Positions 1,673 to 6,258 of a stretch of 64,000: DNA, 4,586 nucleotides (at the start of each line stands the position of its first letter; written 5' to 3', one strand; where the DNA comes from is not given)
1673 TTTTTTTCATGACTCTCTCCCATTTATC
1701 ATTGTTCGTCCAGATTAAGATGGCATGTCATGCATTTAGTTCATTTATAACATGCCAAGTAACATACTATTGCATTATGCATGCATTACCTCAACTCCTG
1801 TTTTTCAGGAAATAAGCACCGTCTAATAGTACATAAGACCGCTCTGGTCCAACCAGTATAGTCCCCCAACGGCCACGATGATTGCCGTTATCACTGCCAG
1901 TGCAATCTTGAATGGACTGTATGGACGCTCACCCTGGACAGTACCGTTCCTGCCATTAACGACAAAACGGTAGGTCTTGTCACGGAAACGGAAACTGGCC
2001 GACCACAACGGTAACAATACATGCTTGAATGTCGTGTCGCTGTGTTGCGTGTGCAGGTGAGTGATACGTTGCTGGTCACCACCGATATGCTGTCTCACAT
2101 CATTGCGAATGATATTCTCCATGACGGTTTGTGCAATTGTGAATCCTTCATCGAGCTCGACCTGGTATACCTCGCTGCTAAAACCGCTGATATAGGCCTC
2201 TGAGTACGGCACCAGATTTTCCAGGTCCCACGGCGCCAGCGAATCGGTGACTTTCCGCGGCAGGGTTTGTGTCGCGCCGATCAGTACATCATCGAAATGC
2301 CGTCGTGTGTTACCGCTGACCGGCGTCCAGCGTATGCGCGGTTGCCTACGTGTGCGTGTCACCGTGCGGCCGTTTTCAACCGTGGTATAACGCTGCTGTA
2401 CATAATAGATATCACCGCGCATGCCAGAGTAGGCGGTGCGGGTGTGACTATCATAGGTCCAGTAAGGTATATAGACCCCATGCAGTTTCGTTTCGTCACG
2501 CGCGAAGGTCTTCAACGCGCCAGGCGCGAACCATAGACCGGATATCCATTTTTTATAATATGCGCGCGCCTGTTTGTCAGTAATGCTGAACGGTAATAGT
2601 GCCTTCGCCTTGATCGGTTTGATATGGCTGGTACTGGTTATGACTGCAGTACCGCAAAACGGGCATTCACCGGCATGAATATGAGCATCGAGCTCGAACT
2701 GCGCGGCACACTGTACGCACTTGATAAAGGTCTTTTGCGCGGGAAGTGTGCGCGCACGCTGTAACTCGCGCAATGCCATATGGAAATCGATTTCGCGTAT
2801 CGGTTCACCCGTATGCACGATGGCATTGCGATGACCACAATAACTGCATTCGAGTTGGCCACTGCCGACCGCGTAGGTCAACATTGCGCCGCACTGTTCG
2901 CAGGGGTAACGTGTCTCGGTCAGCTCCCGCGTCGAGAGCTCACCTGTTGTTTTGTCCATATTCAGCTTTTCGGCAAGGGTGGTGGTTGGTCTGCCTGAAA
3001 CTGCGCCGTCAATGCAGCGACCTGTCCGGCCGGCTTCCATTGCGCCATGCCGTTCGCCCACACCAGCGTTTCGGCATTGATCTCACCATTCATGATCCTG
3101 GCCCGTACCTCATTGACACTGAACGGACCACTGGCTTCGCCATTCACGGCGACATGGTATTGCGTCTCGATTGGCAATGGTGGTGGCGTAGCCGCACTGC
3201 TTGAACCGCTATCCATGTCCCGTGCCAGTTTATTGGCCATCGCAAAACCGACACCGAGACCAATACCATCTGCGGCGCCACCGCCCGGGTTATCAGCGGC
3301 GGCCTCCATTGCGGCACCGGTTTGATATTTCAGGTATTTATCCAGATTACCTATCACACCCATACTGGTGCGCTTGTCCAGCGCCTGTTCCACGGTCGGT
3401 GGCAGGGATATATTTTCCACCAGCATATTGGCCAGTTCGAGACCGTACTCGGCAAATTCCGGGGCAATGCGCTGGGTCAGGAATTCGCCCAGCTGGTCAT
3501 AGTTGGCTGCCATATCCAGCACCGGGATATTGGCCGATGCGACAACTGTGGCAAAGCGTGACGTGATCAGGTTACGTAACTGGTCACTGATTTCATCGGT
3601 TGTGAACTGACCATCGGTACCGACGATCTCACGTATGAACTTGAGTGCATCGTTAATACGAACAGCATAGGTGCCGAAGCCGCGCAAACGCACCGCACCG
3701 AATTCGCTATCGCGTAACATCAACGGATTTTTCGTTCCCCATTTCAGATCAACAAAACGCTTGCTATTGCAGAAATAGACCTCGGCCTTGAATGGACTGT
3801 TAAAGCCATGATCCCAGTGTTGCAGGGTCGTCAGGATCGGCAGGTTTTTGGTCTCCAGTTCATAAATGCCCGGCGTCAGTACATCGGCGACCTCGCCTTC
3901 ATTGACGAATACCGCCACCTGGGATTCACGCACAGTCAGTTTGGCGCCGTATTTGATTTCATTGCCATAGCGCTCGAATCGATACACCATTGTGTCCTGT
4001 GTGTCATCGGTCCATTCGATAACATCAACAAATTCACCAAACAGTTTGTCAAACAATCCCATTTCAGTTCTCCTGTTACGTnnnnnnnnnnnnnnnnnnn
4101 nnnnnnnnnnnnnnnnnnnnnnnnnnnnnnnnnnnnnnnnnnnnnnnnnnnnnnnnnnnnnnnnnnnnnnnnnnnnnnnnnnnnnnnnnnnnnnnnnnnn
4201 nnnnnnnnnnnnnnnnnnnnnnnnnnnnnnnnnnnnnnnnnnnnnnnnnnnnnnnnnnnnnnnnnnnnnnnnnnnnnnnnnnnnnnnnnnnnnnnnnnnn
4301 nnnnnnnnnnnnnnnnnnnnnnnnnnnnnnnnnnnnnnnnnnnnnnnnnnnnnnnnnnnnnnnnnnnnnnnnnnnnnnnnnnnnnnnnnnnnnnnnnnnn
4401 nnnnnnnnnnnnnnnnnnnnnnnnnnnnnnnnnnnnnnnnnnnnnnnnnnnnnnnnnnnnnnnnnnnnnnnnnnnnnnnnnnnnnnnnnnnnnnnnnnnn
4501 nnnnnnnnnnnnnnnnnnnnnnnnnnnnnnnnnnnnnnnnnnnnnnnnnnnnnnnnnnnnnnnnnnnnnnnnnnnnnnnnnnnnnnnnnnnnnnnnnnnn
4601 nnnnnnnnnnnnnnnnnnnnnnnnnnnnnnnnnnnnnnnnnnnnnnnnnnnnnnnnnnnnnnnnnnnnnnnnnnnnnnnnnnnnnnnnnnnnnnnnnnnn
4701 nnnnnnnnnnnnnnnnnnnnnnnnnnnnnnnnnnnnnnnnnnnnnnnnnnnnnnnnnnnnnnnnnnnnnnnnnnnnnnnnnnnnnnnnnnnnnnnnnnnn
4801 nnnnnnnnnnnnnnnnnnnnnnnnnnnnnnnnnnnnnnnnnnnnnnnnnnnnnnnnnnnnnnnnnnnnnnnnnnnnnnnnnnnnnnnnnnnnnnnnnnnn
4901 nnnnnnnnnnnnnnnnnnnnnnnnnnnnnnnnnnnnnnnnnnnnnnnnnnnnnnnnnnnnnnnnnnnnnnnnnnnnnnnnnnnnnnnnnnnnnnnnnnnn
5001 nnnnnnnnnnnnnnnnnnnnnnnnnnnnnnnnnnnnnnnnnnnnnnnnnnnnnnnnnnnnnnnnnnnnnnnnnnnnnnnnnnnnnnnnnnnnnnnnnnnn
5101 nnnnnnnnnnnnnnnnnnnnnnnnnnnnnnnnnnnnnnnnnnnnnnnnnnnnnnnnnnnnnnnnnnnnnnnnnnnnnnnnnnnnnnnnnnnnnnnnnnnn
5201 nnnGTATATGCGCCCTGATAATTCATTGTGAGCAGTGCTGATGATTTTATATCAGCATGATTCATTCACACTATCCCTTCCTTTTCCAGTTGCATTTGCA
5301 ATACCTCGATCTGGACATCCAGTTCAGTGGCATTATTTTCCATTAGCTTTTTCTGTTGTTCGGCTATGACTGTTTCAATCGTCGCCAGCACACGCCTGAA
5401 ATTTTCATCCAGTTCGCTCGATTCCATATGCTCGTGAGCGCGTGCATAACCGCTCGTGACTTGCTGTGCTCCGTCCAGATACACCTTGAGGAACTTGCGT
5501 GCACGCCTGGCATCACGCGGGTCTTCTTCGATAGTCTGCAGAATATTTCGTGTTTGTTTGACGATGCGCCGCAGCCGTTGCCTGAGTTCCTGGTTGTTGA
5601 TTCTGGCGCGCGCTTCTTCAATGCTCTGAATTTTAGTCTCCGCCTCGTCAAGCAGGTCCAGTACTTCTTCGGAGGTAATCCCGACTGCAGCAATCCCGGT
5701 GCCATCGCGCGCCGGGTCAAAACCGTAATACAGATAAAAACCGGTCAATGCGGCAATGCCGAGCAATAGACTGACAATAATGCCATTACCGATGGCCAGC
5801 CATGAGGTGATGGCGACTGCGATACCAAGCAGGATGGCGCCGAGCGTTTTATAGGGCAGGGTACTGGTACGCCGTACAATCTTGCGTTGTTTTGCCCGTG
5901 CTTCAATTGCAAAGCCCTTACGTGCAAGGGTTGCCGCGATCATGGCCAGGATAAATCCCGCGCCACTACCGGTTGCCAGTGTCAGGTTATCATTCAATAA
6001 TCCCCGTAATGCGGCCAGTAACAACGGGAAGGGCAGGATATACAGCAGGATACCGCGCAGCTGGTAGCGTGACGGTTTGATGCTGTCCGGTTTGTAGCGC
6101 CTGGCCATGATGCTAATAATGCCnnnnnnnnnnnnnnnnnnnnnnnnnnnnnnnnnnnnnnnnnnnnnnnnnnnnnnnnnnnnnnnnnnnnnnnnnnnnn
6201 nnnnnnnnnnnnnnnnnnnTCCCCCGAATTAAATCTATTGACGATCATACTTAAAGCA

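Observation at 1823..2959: Uncharacterised double zinc-ribbon protein translationally coupled to the SPFH gene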

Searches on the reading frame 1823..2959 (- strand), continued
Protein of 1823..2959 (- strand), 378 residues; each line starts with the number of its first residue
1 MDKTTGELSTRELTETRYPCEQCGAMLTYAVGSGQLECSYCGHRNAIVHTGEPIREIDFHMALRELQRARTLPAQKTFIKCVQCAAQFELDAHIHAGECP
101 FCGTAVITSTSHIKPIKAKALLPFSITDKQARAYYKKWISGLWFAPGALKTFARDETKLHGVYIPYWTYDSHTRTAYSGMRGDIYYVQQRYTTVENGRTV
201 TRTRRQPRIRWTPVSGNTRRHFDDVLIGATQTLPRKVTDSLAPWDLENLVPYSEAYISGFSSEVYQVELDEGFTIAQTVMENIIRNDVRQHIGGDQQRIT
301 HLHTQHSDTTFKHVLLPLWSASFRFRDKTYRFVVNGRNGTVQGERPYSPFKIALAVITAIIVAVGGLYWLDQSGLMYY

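Call 94: search_protein_families(library=pfam, alignment_id=A2, max_evalue=0.001)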
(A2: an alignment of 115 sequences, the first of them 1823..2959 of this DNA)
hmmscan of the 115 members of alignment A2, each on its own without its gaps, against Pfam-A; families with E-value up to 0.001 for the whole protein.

A. member 1, window:1823-2959:- (378 aa): 1 family
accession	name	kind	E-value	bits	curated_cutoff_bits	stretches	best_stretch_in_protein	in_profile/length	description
PF01155.25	HypA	-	8.4e-05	23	28.9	0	14-53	67-104/112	Hydrogenase/urease nickel incorporation, metallochaperone, hypA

B. families by the number of members that match (of 115 scanned): 36 families (the first 25 are shown)
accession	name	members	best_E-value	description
PF01155.25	HypA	38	6.9e-07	Hydrogenase/urease nickel incorporation, metallochaperone, hypA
PF12773.13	DZR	26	2.5e-06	Double zinc ribbon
PF08271.17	Zn_Ribbon_TF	18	4.4e-08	TFIIB zinc-binding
PF23548.1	Zn_ribbon_FGT1_2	17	1.1e-08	FORGETTER1 second zinc ribbon domain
PF23547.1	Zn_ribbon_FGT1_1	16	2.3e-14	FORGETTER1 first zinc ribbon domain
PF09297.16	Zn_ribbon_NUD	12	1.7e-06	NADH pyrophosphatase zinc ribbon domain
PF13248.11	Zn_ribbon_3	8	4.8e-07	zinc-ribbon domain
PF06221.18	zf-C2HC5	7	7.4e-07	Putative zinc finger motif, C2HC5-type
PF09723.15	Zn_ribbon_8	4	2.5e-05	Zinc ribbon domain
PF07754.17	HVO_2753_ZBP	4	0.00017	Small zinc finger protein HVO_2753-like, Zn-binding pocket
PF03966.22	Trm112p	3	3.5e-06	Trm112p-like protein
PF07295.17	DUF1451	3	4e-05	Zinc-ribbon containing domain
PF06943.17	zf-LSD1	3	5e-05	LSD1 zinc finger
PF18319.7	Zn_ribbon_PriA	3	0.0001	PriA DNA helicase Cys-rich region (CRR) domain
PF11781.13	Zn_ribbon_RRN7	3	0.00012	Zinc-finger of RNA-polymerase I-specific TFIIB, Rrn7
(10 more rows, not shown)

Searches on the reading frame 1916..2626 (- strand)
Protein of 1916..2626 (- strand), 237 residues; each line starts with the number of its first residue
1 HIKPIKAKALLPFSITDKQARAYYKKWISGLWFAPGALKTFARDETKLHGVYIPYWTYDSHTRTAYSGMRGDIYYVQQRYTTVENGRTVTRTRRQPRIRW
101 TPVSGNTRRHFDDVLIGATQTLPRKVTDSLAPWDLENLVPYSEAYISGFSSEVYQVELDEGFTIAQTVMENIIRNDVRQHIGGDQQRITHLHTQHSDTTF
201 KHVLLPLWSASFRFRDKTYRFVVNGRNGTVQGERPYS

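Call 85: predict_structure(alignment_id=A4)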
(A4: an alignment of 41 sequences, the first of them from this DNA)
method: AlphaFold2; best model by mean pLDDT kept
length: 237 residues; sequences in the alignment: 41
mean_pLDDT: 91.8   pTM: 0.79
mean pLDDT of the five models: 91.8, 91.4, 90.7, 89.7, 88.2
residues with pLDDT >= 90: 164; 70-90: 68; 50-70: 4; < 50: 1
segments of 3 or more residues with pLDDT < 50: none
pLDDT, mean of each block of 10 residues (from residue 1): 77 94 90 83 83 96 98 96 89 96 98 94 88 94 86 91 96 97 97 97 95 88 94 81
secondary structure, 60 per line:
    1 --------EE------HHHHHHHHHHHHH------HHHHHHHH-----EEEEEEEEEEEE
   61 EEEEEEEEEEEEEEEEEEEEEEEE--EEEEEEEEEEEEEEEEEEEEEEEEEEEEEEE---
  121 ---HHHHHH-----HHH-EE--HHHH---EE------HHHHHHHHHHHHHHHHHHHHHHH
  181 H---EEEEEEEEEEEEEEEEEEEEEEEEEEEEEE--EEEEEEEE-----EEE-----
elements in order: H17-29 H36-43 E49-84 E87-117 H124-129 H143-146 H158-181 E185-214 E217-224 E230-232

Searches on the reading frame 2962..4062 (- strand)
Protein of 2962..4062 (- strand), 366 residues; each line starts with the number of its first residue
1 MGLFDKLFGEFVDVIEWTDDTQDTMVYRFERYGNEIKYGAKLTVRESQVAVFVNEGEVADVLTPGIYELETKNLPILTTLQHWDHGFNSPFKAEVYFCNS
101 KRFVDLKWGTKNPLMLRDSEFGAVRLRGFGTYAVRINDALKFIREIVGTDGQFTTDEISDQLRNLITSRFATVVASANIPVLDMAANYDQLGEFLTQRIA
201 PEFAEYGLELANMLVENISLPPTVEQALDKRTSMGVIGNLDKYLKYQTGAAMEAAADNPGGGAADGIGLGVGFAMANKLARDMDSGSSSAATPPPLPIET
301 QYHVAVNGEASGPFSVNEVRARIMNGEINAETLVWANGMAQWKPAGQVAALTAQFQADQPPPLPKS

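Call 3: search_protein_families(library=pfam, proteins=[window:2962-4062:-], max_evalue=0.1)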
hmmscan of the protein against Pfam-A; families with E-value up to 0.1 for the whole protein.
window:2962-4062:- (366 aa): 3 families
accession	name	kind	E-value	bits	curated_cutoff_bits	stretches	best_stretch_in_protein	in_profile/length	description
PF13421.11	Band_7_1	-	1.8e-101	338.5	24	1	26-236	1-211/211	SPFH domain-Band 7 family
PF14237.11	GYF_2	-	3.2e-19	68.9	25.8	1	302-351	1-50/50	GYF domain 2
PF01145.31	Band_7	-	8.2e-17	62.2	23.6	1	43-233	2-160/176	SPFH domain / Band 7 family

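Call 4: search_protein_families(library=ncbifam, proteins=[window:2962-4062:-], max_evalue=0.1)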
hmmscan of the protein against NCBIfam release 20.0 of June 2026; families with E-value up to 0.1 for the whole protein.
window:2962-4062:- (366 aa): 1 family
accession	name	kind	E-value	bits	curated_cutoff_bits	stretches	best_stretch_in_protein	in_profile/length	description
NF033761.1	gliding_GltJ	equivalog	2.5e-08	33.5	450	1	277-354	128-202/671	adventurous gliding motility protein GltJ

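Call 7: search_protein_families(library=padloc, proteins=[window:2962-4062:-], max_evalue=0.1)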
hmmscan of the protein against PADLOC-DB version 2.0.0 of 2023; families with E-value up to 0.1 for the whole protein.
window:2962-4062:- (366 aa): 0 families

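Call 66: list_cluster_members(proteins=[P0001, window:2962-4062:-, P0004, P0055, P0039])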
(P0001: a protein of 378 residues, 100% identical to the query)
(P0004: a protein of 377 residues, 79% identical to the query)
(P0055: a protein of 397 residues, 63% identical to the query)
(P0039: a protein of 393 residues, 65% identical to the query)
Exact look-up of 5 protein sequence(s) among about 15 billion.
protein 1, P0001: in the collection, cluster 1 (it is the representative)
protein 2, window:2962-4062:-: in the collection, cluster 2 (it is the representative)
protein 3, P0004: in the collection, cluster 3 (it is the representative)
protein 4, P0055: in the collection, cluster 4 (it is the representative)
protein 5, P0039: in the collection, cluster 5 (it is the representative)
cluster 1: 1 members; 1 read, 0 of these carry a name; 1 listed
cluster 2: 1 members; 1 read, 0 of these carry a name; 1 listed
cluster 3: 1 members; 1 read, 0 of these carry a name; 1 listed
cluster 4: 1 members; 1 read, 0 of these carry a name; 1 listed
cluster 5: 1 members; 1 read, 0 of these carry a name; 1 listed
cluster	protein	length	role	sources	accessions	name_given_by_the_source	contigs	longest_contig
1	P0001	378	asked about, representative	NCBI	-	-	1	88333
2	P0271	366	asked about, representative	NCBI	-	-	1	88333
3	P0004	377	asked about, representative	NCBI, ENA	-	-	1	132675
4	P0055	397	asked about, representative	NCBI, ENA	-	-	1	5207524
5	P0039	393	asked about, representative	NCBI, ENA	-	-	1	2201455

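Call 69: search_solved_structures(query=window:2962-4062:-, max_evalue=0.01)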
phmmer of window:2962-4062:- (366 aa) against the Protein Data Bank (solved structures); distinct sequences matched with E-value up to 0.01: 1.
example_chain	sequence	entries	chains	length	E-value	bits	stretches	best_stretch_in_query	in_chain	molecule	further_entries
7z3c_A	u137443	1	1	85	2.2e-05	26.7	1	301-357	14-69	Adventurous gliding motility protein X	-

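Call 71: search_protein_families(library=phrogs, proteins=[window:2962-4062:-], max_evalue=0.001)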
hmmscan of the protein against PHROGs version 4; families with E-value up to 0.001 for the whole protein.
window:2962-4062:- (366 aa): 1 family
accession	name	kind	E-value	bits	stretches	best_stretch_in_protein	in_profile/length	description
phrog_200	-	other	0.00052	20.2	0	161-231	196-269/379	lipoprotein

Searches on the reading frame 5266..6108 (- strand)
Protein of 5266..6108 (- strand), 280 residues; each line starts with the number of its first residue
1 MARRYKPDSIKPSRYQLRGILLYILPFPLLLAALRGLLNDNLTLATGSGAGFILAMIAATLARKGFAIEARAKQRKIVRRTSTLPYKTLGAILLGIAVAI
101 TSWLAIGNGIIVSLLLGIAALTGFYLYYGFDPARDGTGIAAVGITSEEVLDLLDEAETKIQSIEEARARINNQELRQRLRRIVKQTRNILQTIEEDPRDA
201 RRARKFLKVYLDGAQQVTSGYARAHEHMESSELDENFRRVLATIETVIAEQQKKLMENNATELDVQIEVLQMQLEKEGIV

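Call 3: search_protein_families(library=pfam, proteins=[window:5266-6108:-], max_evalue=0.1)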
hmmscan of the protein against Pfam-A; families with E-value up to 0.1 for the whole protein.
window:5266-6108:- (280 aa): 5 families
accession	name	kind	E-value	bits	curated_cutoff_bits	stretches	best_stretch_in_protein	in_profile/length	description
PF10112.14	Halogen_Hydrol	-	7.4e-32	111.3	29.8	1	89-270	5-191/191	5-bromo-4-chloroindolyl phosphate hydrolysis protein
PF24393.1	Pepco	-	0.014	16.3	27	0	202-266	18-84/112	Pepco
PF22088.1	HIT-like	-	0.026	14.6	27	1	193-278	17-100/162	HIT-related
PF13935.11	Ead_Ea22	-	0.07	14.1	27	0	139-224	61-114/139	Ead/Ea22-like protein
PF09537.16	DUF2383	-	0.099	13.2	30.8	0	211-260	10-59/111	Domain of unknown function (DUF2383)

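Call 4: search_protein_families(library=ncbifam, proteins=[window:5266-6108:-], max_evalue=0.1)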
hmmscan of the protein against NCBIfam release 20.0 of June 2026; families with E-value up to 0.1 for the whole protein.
window:5266-6108:- (280 aa): 2 families
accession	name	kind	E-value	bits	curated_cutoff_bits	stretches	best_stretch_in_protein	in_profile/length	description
TIGR03364.1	HpnW_proposed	hypoth_equivalog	0.0051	15.9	285.1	1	145-273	88-218/365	TIGR03364 family FAD-dependent oxidoreductase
NF045600.2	BstA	equivalog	0.045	11.6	1400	1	146-218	598-671/903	sterol transporter cytoplasmic membrane protein BstA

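Call 7: search_protein_families(library=padloc, proteins=[window:5266-6108:-], max_evalue=0.1)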
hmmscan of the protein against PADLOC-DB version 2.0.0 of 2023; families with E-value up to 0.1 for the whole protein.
window:5266-6108:- (280 aa): 0 families
